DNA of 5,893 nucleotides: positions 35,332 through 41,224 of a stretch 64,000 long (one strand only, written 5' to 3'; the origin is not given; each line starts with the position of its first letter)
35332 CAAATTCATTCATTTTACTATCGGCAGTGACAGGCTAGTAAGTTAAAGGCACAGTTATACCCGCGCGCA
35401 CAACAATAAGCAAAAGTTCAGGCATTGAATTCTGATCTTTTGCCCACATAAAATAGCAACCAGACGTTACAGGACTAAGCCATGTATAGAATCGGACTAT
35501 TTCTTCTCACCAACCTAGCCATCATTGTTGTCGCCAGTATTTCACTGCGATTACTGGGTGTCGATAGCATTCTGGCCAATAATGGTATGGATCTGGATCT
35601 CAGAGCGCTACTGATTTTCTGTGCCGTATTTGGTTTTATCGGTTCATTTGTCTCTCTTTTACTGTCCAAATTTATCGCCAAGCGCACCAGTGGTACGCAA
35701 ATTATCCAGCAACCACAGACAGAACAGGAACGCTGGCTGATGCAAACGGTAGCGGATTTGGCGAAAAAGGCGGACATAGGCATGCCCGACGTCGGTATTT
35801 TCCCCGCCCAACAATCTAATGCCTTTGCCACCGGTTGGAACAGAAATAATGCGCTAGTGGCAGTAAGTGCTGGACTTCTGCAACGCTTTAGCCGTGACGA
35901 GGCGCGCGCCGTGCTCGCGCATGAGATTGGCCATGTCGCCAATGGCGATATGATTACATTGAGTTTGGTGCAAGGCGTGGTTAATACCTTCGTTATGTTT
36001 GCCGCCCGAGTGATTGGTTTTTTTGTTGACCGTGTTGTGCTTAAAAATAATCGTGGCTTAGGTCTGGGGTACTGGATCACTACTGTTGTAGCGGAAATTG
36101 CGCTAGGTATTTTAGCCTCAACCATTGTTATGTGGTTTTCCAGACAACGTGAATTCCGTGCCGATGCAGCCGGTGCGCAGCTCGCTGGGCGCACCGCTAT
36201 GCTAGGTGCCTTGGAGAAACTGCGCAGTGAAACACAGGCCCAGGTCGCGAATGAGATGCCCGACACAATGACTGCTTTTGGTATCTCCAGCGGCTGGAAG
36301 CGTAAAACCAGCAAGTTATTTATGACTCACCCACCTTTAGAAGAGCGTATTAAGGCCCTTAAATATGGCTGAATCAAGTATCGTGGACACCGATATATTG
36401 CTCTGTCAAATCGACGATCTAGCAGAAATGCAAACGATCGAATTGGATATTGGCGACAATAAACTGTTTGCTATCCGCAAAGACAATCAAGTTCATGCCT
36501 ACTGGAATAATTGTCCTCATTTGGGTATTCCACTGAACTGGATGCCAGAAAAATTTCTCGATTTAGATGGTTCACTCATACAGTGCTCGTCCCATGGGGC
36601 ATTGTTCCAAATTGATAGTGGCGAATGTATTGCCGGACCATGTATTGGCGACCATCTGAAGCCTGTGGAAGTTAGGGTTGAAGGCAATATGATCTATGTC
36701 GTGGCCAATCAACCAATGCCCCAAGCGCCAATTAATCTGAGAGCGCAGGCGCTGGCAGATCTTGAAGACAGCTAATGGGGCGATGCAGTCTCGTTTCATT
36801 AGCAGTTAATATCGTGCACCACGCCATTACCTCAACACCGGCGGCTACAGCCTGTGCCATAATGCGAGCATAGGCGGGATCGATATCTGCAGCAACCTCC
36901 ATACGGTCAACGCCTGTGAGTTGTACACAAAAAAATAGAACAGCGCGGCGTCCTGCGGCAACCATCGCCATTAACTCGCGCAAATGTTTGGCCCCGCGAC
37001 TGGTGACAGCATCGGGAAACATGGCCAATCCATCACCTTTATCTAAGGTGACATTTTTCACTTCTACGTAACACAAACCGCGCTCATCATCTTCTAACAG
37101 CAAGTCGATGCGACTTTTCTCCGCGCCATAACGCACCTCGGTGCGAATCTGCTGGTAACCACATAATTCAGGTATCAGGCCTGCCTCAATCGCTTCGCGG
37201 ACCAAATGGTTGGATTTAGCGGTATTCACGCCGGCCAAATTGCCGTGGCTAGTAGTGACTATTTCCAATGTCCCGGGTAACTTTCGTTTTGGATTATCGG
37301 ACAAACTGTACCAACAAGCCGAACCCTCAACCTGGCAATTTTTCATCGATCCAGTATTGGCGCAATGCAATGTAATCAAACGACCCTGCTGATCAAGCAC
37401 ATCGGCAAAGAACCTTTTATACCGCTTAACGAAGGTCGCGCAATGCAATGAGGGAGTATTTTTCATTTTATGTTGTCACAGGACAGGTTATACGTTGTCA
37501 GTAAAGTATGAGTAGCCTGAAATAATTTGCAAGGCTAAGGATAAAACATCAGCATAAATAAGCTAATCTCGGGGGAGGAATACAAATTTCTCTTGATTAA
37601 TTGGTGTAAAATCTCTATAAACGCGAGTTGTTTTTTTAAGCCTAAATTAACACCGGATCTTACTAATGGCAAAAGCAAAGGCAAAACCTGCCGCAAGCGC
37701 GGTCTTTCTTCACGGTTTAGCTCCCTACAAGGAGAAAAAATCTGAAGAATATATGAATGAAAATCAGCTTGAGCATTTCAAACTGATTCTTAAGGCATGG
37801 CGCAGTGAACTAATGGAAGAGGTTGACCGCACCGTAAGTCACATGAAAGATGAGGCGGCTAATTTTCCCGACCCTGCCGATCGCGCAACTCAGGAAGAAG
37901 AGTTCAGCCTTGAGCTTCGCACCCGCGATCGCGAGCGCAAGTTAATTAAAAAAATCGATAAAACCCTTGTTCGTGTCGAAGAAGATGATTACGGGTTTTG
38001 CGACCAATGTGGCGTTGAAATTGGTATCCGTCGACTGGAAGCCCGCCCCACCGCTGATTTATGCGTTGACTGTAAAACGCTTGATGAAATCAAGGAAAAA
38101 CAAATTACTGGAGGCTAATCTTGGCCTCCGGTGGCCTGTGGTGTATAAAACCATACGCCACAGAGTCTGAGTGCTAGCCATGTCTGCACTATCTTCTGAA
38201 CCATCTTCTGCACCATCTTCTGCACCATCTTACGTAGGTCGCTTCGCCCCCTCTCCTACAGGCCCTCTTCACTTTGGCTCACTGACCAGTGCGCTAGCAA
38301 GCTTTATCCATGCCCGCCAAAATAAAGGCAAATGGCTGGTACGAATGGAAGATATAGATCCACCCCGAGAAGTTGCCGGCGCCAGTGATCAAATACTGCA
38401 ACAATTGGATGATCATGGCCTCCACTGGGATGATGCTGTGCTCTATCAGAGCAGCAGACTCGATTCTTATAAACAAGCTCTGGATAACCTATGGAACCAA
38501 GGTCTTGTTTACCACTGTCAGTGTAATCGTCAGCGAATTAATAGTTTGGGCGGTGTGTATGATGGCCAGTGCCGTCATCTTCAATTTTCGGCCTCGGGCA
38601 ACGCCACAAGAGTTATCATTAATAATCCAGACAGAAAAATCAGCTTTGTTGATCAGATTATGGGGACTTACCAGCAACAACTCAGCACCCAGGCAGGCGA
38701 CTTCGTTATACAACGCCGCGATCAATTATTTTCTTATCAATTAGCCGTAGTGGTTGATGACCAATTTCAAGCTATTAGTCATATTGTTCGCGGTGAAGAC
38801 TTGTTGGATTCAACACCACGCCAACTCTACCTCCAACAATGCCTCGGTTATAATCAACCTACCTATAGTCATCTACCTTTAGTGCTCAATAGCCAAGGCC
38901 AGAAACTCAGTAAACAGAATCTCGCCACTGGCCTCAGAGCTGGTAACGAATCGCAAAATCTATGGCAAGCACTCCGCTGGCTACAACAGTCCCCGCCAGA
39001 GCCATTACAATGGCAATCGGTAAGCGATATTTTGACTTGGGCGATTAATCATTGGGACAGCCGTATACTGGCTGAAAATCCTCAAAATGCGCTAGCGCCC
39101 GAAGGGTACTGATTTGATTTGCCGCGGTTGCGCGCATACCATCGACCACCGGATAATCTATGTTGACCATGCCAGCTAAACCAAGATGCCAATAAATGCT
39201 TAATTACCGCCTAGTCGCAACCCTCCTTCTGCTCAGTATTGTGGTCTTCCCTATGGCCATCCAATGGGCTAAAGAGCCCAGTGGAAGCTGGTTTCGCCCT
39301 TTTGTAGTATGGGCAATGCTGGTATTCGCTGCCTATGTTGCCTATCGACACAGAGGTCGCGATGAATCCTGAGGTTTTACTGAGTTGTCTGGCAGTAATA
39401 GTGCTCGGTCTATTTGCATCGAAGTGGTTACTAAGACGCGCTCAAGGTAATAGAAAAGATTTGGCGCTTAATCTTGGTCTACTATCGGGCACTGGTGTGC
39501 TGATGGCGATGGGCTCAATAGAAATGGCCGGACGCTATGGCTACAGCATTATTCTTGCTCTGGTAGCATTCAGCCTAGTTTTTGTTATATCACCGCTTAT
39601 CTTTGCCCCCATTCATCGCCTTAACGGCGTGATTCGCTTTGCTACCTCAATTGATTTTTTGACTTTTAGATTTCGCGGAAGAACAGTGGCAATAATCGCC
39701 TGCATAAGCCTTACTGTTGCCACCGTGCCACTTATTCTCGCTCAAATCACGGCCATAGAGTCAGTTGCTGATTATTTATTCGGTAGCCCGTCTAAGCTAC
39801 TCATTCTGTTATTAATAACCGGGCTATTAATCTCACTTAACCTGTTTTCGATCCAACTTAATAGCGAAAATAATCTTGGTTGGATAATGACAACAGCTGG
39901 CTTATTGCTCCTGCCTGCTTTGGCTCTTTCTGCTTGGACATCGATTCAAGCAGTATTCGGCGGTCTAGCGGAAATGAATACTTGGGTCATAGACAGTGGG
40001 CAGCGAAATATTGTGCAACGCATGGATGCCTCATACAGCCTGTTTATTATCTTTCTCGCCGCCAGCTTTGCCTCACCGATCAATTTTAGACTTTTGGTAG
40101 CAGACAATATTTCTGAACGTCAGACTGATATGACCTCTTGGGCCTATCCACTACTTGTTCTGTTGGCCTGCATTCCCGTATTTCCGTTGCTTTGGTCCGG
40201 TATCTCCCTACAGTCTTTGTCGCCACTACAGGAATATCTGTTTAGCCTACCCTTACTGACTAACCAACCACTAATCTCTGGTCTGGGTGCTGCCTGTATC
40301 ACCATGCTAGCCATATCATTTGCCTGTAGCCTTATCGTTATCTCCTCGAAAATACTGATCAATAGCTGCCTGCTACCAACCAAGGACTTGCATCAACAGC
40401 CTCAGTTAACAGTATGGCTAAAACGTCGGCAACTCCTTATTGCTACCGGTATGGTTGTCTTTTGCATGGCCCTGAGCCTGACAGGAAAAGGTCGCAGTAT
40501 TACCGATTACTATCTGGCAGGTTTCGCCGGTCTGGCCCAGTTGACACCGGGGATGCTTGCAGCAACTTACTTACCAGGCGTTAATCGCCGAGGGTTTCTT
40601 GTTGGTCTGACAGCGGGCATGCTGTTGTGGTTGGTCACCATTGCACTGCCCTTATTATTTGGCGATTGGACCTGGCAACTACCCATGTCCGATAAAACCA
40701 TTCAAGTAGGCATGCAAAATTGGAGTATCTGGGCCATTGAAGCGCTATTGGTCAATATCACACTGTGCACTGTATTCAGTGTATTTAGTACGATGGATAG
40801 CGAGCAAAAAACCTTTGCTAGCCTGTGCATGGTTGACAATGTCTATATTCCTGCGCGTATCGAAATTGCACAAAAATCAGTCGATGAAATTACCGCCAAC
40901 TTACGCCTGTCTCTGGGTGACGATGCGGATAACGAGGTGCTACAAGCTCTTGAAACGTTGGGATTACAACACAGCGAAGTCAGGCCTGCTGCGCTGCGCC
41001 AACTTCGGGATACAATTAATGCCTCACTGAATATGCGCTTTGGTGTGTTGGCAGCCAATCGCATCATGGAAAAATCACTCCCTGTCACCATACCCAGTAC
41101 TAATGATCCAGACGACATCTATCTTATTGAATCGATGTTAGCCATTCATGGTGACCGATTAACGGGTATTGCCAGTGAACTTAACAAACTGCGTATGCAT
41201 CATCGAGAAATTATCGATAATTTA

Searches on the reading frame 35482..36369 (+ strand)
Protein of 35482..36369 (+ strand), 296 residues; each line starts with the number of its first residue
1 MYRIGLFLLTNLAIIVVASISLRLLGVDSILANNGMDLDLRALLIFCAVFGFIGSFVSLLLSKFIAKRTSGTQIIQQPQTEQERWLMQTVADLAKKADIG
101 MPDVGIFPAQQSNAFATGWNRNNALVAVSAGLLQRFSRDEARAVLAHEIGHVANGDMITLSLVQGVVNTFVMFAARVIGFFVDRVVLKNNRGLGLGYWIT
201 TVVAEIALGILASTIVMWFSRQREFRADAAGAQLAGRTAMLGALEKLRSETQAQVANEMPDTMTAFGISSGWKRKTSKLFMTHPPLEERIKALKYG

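Call 20: search_protein_families(library=pfam, proteins=[window:35482-36369:+], max_evalue=0.0001)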
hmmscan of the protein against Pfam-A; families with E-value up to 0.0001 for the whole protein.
window:35482-36369:+ (296 aa): 1 family
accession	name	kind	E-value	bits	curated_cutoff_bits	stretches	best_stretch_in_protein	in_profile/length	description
PF01435.24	Peptidase_M48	-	2.3e-38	132.4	20.3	1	82-295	3-184/186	Peptidase family M48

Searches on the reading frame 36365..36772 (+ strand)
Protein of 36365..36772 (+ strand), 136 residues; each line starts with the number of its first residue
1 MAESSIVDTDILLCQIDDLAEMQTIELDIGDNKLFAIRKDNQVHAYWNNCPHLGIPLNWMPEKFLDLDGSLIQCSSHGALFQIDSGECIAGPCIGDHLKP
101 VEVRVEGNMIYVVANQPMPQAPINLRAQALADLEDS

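Call 20: search_protein_families(library=pfam, proteins=[window:36365-36772:+], max_evalue=0.0001)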
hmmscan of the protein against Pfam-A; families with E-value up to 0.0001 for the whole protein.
window:36365-36772:+ (136 aa): 1 family
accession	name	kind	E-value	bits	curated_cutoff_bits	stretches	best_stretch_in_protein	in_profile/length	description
PF00355.32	Rieske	-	1.6e-12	47.6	20.3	1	12-95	4-82/88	Rieske [2Fe-2S] domain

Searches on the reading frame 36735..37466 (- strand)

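Call 20: search_protein_families(library=pfam, proteins=[window:36735-37466:-], max_evalue=0.0001)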
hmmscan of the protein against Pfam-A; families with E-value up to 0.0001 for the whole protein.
window:36735-37466:- (244 aa): 2 families
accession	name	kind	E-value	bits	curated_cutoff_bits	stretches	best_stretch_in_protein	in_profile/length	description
PF03749.19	SfsA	-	5.3e-48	162.8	22.8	1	85-222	3-136/138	Sugar fermentation stimulation protein RE domain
PF17746.7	SfsA_N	-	2.4e-19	69.6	25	1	13-80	1-63/63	SfsA N-terminal OB domain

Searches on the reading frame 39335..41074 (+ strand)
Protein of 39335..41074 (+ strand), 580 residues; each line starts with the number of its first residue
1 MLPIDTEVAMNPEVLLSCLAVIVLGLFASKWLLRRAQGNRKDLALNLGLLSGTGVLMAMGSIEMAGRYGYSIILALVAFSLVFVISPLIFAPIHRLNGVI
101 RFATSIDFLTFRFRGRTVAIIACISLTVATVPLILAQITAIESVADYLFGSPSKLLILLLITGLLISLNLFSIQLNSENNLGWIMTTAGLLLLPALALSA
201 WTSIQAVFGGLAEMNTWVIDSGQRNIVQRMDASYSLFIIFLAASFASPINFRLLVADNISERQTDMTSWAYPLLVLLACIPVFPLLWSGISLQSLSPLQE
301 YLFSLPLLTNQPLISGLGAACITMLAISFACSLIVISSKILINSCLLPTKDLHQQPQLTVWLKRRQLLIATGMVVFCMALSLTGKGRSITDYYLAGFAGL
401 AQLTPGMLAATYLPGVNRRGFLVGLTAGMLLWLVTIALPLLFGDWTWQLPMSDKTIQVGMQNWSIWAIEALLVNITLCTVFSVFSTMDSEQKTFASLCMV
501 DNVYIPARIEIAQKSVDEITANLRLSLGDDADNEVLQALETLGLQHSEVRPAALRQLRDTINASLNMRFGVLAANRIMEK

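Call 83: search_protein_families(library=pfam, proteins=[window:39335-41074:+], max_evalue=10)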
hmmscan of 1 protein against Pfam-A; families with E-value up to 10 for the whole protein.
window:39335-41074:+ (580 aa): 0 families
